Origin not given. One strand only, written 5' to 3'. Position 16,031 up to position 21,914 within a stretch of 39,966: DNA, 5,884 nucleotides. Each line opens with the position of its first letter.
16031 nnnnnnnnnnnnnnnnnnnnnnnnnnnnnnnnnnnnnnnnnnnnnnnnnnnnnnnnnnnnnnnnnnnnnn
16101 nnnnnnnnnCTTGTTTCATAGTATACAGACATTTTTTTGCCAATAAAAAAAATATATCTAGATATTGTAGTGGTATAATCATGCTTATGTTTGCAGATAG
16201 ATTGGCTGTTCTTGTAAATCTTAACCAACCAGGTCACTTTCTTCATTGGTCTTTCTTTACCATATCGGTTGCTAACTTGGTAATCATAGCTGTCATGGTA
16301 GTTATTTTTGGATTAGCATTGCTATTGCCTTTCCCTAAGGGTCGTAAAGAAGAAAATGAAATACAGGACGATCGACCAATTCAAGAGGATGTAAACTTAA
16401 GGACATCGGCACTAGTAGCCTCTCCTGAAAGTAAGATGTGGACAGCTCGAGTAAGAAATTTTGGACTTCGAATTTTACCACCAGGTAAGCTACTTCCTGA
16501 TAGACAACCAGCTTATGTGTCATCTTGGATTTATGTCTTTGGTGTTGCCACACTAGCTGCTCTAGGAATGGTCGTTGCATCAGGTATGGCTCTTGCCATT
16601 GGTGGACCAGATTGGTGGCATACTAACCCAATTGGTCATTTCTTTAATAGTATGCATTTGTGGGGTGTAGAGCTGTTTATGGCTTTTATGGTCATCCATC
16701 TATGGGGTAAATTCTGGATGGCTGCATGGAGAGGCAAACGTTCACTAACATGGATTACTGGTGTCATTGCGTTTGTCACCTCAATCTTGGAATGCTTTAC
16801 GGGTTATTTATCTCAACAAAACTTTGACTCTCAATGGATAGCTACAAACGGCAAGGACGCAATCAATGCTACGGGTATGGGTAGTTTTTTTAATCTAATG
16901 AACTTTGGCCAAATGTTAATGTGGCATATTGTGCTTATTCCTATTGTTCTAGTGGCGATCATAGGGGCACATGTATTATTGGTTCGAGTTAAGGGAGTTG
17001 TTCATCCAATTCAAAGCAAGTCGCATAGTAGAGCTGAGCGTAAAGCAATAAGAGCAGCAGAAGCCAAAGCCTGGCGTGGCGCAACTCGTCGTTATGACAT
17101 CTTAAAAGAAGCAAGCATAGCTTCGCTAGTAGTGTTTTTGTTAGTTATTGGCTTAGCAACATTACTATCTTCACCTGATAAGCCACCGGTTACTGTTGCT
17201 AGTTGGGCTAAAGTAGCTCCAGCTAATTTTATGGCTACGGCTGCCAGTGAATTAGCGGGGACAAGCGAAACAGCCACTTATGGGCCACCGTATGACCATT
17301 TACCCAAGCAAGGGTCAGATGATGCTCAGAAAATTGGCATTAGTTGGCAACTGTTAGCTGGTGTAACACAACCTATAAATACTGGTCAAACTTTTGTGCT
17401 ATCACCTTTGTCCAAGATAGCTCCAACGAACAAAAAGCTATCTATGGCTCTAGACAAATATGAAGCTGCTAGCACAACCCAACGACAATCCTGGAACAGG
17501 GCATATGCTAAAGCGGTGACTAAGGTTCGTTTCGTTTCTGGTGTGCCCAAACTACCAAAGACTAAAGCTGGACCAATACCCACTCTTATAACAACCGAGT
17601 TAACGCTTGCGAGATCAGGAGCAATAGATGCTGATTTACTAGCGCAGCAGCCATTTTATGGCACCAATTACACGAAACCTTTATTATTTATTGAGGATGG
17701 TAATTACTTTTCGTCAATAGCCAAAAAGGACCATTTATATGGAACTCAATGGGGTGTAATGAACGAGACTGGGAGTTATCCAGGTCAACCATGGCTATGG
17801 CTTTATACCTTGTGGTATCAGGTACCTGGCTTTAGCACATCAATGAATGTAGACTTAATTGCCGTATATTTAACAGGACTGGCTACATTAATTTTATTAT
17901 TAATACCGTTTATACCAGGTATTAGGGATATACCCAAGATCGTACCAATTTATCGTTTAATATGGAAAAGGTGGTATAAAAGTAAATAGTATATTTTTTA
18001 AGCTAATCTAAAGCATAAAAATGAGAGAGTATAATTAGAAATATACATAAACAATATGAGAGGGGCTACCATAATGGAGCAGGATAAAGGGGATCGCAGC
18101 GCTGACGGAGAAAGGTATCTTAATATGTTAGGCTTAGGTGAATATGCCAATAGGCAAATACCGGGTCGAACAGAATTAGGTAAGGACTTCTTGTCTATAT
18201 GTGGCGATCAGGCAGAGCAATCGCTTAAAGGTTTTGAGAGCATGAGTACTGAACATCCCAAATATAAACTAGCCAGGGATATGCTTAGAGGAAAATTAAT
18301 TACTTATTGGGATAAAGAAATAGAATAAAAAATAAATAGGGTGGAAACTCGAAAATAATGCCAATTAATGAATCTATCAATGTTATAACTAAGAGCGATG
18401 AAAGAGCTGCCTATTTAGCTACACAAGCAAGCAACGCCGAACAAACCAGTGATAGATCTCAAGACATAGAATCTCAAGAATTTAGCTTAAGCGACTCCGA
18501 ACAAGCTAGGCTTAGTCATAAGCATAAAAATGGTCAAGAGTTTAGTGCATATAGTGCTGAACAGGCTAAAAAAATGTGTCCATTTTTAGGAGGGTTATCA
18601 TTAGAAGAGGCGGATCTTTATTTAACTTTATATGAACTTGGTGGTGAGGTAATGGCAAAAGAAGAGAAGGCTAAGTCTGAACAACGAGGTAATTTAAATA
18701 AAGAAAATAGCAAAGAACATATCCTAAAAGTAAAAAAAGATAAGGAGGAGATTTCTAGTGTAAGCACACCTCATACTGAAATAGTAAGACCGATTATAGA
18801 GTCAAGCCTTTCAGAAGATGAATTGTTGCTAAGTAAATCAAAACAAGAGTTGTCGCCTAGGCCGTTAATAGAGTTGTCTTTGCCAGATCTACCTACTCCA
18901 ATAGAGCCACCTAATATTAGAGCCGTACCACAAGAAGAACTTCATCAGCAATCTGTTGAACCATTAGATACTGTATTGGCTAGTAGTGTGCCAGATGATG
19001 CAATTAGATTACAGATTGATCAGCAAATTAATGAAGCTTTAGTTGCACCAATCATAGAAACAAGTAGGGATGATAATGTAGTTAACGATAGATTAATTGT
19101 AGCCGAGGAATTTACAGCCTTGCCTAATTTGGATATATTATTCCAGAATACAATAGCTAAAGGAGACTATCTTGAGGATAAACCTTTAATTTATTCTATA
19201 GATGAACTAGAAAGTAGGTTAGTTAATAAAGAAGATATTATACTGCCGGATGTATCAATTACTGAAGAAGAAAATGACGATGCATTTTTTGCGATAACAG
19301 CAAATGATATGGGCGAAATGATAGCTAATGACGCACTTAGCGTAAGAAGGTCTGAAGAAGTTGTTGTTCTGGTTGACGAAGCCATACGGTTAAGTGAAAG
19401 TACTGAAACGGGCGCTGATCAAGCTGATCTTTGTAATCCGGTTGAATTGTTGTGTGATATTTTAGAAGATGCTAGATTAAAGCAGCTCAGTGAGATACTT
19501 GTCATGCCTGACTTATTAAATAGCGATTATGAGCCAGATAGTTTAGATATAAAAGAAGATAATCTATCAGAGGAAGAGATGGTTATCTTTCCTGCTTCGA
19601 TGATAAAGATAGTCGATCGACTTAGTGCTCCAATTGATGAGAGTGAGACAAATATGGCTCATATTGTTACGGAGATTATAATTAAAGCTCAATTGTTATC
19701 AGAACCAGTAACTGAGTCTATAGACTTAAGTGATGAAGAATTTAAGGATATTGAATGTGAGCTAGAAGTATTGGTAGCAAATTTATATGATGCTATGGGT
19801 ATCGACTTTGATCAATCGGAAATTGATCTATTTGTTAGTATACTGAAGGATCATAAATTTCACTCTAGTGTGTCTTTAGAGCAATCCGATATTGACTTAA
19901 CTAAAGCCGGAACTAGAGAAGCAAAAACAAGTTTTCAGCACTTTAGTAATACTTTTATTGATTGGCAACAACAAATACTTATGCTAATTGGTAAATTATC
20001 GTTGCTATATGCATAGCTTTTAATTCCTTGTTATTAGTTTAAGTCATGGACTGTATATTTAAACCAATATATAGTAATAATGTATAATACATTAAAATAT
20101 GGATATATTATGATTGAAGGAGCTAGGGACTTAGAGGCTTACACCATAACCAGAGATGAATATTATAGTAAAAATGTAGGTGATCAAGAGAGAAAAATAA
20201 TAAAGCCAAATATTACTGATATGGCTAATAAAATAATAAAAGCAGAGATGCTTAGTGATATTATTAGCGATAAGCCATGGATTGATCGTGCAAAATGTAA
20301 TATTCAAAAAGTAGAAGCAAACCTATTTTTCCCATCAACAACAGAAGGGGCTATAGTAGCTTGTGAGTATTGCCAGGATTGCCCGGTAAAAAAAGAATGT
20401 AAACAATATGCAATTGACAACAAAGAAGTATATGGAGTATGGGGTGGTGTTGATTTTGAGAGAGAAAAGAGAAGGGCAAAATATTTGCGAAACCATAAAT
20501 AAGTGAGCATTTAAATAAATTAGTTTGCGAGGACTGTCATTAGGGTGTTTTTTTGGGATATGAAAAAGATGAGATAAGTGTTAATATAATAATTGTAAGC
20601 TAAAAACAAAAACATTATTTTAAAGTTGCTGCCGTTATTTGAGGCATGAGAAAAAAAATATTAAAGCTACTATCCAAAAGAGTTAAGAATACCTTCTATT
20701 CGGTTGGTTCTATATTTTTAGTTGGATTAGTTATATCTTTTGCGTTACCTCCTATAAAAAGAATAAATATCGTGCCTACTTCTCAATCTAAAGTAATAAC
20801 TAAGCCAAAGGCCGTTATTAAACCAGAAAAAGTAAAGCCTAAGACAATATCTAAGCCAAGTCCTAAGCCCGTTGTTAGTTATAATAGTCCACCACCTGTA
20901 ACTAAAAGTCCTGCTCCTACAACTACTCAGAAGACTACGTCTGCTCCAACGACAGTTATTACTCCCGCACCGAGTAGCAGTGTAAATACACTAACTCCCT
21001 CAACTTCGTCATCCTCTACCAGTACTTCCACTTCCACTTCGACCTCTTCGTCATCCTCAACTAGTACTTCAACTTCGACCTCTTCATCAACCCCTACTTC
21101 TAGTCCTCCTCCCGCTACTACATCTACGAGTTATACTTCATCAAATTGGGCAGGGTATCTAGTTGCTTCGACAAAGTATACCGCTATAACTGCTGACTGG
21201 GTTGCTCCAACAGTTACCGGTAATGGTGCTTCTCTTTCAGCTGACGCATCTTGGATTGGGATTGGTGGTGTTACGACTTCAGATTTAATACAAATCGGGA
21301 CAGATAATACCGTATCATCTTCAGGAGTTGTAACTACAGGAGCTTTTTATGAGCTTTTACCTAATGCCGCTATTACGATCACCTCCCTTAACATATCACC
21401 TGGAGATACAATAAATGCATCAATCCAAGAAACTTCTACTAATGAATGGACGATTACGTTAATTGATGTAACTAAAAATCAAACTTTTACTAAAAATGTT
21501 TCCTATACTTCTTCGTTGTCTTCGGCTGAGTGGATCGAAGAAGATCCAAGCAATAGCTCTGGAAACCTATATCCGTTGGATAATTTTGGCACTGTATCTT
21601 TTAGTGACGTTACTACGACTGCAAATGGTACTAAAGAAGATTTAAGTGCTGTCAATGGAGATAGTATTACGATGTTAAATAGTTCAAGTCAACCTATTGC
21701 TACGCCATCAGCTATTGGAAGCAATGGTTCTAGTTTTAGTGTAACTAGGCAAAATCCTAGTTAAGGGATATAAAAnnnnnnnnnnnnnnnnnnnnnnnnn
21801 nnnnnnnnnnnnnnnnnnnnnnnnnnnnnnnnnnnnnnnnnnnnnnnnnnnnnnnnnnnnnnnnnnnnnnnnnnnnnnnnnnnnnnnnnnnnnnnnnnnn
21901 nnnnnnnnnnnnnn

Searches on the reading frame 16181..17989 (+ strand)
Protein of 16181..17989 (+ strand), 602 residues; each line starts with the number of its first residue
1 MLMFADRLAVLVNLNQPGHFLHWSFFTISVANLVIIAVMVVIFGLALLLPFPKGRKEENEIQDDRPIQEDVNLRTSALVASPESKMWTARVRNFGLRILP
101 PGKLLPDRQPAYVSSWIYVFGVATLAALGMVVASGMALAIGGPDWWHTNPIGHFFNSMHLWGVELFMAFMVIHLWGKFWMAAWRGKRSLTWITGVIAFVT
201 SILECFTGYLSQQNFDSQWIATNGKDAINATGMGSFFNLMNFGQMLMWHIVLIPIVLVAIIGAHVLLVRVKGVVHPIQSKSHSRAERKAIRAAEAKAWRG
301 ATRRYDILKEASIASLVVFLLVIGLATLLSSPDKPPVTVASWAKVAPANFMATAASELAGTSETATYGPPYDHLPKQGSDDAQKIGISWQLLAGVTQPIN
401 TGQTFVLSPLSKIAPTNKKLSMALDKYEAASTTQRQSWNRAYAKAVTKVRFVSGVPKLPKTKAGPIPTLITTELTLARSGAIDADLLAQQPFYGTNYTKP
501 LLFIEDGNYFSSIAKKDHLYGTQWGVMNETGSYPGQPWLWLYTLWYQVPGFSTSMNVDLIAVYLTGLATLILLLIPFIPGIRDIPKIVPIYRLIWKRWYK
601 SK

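Call 8: search_protein_families(library=pfam, proteins=[window:16181-17989:+], max_evalue=0.001)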
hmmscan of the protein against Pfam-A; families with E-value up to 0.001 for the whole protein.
window:16181-17989:+ (602 aa): 2 families
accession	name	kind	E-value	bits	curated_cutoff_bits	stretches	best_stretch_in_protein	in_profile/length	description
PF13631.11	Cytochrom_B_N_2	-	1.5e-15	58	27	1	165-326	2-155/169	Cytochrome b(N-terminal)/b6/petB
PF00033.24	Cytochrome_B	-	5.4e-05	23.6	27.2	0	150-269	57-186/189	Cytochrome b/b6/petB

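Call 52: search_protein_families(library=padloc, proteins=[window:16181-17989:+], max_evalue=0.01)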
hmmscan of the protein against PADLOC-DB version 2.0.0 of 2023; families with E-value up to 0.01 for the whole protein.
window:16181-17989:+ (602 aa): 0 families

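Call 53: search_protein_families(library=ncbifam, proteins=[window:16181-17989:+], max_evalue=0.001)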
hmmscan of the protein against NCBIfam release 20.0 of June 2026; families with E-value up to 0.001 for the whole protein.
window:16181-17989:+ (602 aa): 4 families
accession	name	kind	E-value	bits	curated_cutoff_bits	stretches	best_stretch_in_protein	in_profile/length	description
NF040969.1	cytb_ExtP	equivalog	2.1e-12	47.3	290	1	150-274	68-203/205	selenite/tellurite reduction operon b-type cytochrome ExtP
NF002990.0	PRK03735.1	subfamily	1.6e-08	34.6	325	1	113-276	37-222/223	cytochrome b6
NF050120.1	bc1_QcrB_actin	exception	4.1e-08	32.6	500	1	152-271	88-218/458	cytochrome bc1 complex cytochrome b subunit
NF041076.1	cyt_b_SoxC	equivalog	1.2e-06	27.7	740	1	150-283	69-210/542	proton pump complex cytochrome B SoxC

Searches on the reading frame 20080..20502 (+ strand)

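Call 8: search_protein_families(library=pfam, proteins=[window:20080-20502:+], max_evalue=0.001)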
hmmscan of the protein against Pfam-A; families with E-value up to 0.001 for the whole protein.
window:20080-20502:+ (140 aa): 1 family
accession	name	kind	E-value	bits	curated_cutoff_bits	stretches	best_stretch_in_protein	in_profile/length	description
PF02467.21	Whib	-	3.6e-15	56.7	23.6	1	67-131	1-62/65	Transcription factor WhiB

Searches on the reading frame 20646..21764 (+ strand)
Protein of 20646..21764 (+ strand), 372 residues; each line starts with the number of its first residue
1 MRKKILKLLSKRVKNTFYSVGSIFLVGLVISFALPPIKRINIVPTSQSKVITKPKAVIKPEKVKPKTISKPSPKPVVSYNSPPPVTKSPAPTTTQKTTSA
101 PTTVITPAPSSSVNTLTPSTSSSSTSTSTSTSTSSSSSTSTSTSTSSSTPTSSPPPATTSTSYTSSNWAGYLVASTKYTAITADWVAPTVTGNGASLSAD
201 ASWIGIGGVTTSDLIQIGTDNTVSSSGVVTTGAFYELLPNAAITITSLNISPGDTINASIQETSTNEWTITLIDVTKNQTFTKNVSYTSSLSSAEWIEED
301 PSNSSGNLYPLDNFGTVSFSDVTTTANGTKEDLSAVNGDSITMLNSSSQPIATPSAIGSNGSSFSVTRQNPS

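Call 8: search_protein_families(library=pfam, proteins=[window:20646-21764:+], max_evalue=0.001)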
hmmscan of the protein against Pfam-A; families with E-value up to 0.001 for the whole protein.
window:20646-21764:+ (372 aa): 1 family
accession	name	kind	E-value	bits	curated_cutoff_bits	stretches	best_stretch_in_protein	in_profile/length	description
PF01828.24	Peptidase_A4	-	8.4e-35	120.5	22.3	1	166-358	1-197/206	Peptidase A4 family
